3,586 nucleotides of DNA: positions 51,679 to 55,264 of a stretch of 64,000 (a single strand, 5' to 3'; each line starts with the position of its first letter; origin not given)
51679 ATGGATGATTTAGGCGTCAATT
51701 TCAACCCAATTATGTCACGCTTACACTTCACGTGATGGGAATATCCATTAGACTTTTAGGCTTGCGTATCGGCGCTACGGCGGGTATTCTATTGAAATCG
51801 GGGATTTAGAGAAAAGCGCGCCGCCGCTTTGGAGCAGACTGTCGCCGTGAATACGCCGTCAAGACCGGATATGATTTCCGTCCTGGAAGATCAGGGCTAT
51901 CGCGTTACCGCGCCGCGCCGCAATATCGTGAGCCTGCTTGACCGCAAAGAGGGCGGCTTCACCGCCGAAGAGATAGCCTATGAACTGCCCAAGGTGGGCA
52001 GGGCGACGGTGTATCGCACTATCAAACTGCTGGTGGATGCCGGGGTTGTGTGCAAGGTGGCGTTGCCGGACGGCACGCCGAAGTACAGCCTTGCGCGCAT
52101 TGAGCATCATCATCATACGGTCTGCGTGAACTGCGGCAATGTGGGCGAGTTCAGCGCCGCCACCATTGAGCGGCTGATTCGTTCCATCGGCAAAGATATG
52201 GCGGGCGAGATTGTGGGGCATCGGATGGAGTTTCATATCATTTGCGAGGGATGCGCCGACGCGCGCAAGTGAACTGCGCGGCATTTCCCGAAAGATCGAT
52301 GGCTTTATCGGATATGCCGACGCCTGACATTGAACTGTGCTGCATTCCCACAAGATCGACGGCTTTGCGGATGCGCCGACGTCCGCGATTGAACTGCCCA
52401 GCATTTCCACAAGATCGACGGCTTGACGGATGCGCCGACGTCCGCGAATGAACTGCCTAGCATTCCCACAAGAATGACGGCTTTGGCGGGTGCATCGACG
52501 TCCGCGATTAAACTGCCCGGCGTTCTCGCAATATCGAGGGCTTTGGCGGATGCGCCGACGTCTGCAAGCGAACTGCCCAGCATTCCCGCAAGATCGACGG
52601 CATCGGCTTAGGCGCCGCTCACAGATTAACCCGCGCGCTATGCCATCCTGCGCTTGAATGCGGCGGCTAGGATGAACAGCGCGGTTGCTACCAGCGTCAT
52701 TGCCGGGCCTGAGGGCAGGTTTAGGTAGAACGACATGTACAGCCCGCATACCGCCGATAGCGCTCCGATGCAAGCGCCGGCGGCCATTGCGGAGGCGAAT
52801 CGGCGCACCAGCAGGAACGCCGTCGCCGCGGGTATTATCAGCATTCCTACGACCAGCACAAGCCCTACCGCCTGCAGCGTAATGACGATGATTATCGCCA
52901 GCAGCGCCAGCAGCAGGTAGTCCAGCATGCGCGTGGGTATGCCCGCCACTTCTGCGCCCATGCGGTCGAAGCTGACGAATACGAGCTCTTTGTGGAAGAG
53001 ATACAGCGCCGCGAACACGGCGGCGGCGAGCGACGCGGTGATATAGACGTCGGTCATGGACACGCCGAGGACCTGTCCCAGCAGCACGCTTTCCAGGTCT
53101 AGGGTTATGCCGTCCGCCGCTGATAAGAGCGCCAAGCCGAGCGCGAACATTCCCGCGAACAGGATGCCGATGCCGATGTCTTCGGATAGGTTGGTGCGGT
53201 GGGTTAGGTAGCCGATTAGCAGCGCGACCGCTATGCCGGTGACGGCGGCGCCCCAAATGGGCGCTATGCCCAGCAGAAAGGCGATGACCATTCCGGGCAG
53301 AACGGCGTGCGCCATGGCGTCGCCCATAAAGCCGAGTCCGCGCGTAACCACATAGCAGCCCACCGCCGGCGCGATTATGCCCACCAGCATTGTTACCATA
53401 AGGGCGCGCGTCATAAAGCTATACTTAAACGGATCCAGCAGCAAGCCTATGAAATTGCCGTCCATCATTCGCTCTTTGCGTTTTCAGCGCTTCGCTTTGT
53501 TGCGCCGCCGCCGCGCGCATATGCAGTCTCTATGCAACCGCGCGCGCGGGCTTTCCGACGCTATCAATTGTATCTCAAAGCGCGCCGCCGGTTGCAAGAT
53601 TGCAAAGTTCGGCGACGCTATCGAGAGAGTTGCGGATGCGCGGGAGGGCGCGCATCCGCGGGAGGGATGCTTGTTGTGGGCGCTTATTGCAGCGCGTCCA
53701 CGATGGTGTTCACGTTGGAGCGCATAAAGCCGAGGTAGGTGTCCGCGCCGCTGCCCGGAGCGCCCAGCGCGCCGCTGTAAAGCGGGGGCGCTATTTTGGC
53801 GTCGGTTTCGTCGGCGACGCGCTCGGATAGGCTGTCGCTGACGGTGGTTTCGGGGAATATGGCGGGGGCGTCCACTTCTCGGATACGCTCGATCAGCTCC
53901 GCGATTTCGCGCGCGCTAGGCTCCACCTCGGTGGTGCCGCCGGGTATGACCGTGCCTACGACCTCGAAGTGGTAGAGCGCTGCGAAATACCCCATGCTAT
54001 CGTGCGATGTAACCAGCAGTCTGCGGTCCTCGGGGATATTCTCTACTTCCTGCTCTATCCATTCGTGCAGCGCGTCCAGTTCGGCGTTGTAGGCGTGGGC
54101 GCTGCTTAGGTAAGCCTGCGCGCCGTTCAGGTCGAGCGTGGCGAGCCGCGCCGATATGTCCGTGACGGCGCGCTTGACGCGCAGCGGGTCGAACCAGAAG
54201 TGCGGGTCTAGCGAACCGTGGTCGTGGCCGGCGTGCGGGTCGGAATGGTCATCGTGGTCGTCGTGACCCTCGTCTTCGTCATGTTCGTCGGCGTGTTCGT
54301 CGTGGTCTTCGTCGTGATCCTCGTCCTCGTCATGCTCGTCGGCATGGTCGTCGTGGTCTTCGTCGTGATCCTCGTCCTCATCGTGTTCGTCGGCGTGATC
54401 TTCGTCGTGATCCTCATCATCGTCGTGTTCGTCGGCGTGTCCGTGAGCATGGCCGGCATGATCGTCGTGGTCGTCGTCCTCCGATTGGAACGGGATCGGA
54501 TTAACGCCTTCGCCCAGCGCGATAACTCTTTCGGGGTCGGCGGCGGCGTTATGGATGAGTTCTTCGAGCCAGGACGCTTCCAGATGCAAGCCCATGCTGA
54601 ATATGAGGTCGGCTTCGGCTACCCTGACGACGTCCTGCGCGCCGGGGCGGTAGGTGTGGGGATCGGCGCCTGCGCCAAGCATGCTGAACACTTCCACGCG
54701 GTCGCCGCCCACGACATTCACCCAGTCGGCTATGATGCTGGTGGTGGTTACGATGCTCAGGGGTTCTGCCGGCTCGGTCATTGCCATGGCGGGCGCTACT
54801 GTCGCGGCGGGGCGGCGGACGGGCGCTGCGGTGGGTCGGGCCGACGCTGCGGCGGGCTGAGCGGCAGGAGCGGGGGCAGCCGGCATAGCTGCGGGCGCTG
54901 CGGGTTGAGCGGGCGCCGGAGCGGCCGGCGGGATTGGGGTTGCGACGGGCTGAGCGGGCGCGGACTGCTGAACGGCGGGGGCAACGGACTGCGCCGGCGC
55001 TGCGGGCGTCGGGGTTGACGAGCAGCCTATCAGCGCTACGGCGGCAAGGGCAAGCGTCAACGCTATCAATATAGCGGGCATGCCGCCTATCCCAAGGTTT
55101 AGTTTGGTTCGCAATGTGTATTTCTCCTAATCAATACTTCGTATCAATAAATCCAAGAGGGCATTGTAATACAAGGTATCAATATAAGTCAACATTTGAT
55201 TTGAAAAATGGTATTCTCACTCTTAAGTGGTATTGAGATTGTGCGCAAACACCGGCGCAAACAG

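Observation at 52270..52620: Unexplained array of six ~60-bp tandem repeats in the convergent zur / znuB intergenic region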

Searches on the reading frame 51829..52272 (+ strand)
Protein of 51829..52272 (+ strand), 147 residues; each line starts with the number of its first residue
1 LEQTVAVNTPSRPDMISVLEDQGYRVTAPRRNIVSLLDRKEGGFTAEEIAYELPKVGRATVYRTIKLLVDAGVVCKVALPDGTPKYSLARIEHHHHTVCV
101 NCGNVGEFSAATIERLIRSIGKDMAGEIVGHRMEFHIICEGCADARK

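Call 8: search_protein_families(library=pfam, proteins=[window:51829-52272:+], max_evalue=0.01)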
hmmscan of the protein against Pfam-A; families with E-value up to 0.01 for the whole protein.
window:51829-52272:+ (147 aa): 4 families
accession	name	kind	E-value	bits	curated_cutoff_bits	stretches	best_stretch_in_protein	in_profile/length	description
PF01475.25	FUR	-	1.3e-26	93.5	23.1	1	22-135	2-120/121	Ferric uptake regulator family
PF12840.13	HTH_20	-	1.1e-08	35.3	27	1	30-74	6-48/51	Helix-turn-helix domain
PF08279.18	HTH_11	-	5.7e-05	23.4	25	1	30-73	2-44/55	HTH domain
PF01978.25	TrmB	-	0.00043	20.5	25.6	1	36-77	17-55/68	Sugar-specific transcriptional regulator TrmB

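Call 54: search_protein_families(library=ncbifam, proteins=[window:51829-52272:+], max_evalue=0.00001)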
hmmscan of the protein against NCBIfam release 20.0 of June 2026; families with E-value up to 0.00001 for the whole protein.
window:51829-52272:+ (147 aa): 8 families
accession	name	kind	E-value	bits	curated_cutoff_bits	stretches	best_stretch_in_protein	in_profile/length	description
NF051892.1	TransRegFurBacil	equivalog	1.6e-23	83.5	220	1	18-145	11-146/149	ferric iron uptake transcriptional regulator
NF051891.1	TransRegFurHelico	equivalog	9.3e-20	71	200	1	19-144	18-147/148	ferric iron uptake transcriptional regulator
NF006999.0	PRK09462.1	equivalog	2.9e-17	62.6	146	1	18-139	7-133/148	ferric iron uptake transcriptional regulator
NF052545.1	TransRegPerRClab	equivalog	2.5e-14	53.4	180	1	15-144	4-136/138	transcriptional regulator PerR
NF047462.1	FUR_perox_PerRA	exception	5.8e-11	43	200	1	17-108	10-104/142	peroxide-responsive transcriptional repressor PerRA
NF047406.1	TransRegPerRTherm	equivalog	2e-10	41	200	1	46-145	30-128/130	manganese-dependent transcriptional regulator PerR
NF008646.0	PRK11639.1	equivalog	3.8e-09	36.5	167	1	20-144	18-148/171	zinc uptake transcriptional repressor Zur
NF045678.1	TransRegIrrA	equivalog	1.2e-06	28.5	150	1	15-110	9-108/138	iron response transcriptional regulator IrrA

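Call 65: find_related_loci(query=window:51829-52269:+, collection=metagenome_contigs, flank=1500)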
Query window:51829-52269:+ (147 aa) in metagenome_contigs; peptide patterns used: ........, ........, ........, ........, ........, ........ (x = any residue, [..] = any of these).
240 stretches matched a pattern; 28 encode a relative of the query (tblastn E <= 1e-3); 28 distinct loci.
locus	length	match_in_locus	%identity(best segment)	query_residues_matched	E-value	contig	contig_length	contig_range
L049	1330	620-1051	69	1-143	4e-72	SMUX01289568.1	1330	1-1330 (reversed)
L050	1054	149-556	68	10-145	8e-70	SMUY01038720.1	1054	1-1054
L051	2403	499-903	70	8-142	2e-64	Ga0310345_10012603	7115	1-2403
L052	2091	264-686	62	5-145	9e-64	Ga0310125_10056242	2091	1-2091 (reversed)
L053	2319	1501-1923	62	5-145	1e-61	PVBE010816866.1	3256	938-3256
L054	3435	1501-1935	59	3-147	1e-58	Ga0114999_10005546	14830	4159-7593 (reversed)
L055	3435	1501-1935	59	3-147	1e-58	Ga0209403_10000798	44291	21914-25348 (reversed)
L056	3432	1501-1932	58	4-147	3e-58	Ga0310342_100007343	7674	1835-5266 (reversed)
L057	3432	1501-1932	59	4-147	4e-58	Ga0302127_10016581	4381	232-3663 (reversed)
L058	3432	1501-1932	58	4-147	5e-58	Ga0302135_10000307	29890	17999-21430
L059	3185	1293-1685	59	12-142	6e-57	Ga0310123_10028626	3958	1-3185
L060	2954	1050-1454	60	13-147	5e-55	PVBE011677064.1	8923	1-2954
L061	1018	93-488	62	11-142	3e-55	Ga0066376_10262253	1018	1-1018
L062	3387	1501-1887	55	14-142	3e-49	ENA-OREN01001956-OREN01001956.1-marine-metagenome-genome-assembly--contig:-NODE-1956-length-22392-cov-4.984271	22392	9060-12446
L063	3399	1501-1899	55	10-142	2e-48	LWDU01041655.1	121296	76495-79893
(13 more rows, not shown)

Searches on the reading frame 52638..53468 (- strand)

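Call 8: search_protein_families(library=pfam, proteins=[window:52638-53468:-], max_evalue=0.01)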
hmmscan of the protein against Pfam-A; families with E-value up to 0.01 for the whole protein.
window:52638-53468:- (276 aa): 2 families
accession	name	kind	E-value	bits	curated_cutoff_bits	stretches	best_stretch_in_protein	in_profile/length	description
PF00950.22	ABC-3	-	8.5e-74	248.8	20.1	1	16-271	2-257/258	ABC 3 transport family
PF01032.23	FecCD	-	0.00027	20.5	26.5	1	59-266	90-306/311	FecCD transport family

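Call 54: search_protein_families(library=ncbifam, proteins=[window:52638-53468:-], max_evalue=0.00001)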
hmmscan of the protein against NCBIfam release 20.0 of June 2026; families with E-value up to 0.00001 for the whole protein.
window:52638-53468:- (276 aa): 4 families
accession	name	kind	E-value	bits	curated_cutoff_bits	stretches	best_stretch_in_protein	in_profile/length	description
NF040871.1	AztB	equivalog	9.5e-64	215.5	280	1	9-261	2-254/254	zinc ABC transporter permease AztB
TIGR03770.1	anch_rpt_perm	equivalog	8.9e-61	206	296.8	1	10-268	9-266/270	anchored repeat-type ABC transporter permease subunit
NF040927.1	ABC_perm_SloB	subfamily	1.9e-56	191.8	460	1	14-269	7-261/271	metal ABC transporter permease subunit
NF007089.0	PRK09543.1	equivalog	4.4e-28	98.6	284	1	23-272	9-258/261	zinc ABC transporter permease subunit ZnuB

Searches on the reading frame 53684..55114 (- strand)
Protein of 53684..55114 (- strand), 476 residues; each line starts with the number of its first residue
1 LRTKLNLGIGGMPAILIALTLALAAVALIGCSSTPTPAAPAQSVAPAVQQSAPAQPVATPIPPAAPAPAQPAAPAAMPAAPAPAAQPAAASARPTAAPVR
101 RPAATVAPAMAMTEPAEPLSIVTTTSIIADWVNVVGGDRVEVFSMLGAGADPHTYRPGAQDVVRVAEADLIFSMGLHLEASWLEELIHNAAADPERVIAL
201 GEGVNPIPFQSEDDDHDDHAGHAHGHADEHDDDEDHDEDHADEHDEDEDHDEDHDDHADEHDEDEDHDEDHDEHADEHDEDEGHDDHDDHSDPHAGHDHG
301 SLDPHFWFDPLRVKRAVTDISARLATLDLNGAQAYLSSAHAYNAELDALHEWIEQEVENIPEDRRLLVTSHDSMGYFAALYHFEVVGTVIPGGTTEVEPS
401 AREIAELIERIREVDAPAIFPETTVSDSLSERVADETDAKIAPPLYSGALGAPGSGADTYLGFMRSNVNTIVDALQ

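Call 8: search_protein_families(library=pfam, proteins=[window:53684-55114:-], max_evalue=0.01)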
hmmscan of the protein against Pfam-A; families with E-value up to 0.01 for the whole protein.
window:53684-55114:- (476 aa): 1 family
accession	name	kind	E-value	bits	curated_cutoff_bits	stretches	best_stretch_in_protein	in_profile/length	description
PF01297.22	ZnuA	-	1.4e-70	238.2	29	1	121-474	1-263/263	Zinc-uptake complex component A periplasmic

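Call 54: search_protein_families(library=ncbifam, proteins=[window:53684-55114:-], max_evalue=0.00001)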
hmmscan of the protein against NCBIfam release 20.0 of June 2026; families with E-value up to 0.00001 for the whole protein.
window:53684-55114:- (476 aa): 8 families
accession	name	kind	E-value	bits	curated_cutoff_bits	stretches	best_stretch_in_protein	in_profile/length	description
NF040870.1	AztC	equivalog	8.7e-77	258.3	350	1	121-475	1-277/277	zinc ABC transporter substrate-binding protein AztC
NF053842.1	MnTportMntCDein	equivalog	1.9e-74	250.4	400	2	288-474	97-281/281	manganese ABC transporter substrate-binding protein MntC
TIGR03772.1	anch_rpt_subst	equivalog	4.1e-47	160.9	350.45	2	297-475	311-485/486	anchored repeat ABC transporter, substrate-binding protein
NF053703.1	Mn_SBP_EfaA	exception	5.3e-46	157.2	485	2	298-475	134-309/310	Mn/Fe ABC transporter substrate-binding lipoprotein EfaA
NF047355.1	ABC_bind_Mn_Staph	exception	1.6e-39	136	500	2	297-475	132-308/309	manganese ABC transporter substrate-binding lipoprotein MntC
NF040928.1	ABC_lipo_SloC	subfamily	2.1e-38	132.2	525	2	297-475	126-302/304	metal ABC transporter substrate-binding lipoprotein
NF033605.1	Zn_bnd_ABC_AdcA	exception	1.7e-26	93.3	700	1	117-475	33-322/517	zinc ABC transporter substrate-binding lipoprotein AdcA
NF007091.2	PRK09545.1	equivalog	7.9e-21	74.6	268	1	269-442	116-285/318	zinc ABC transporter substrate-binding protein ZnuA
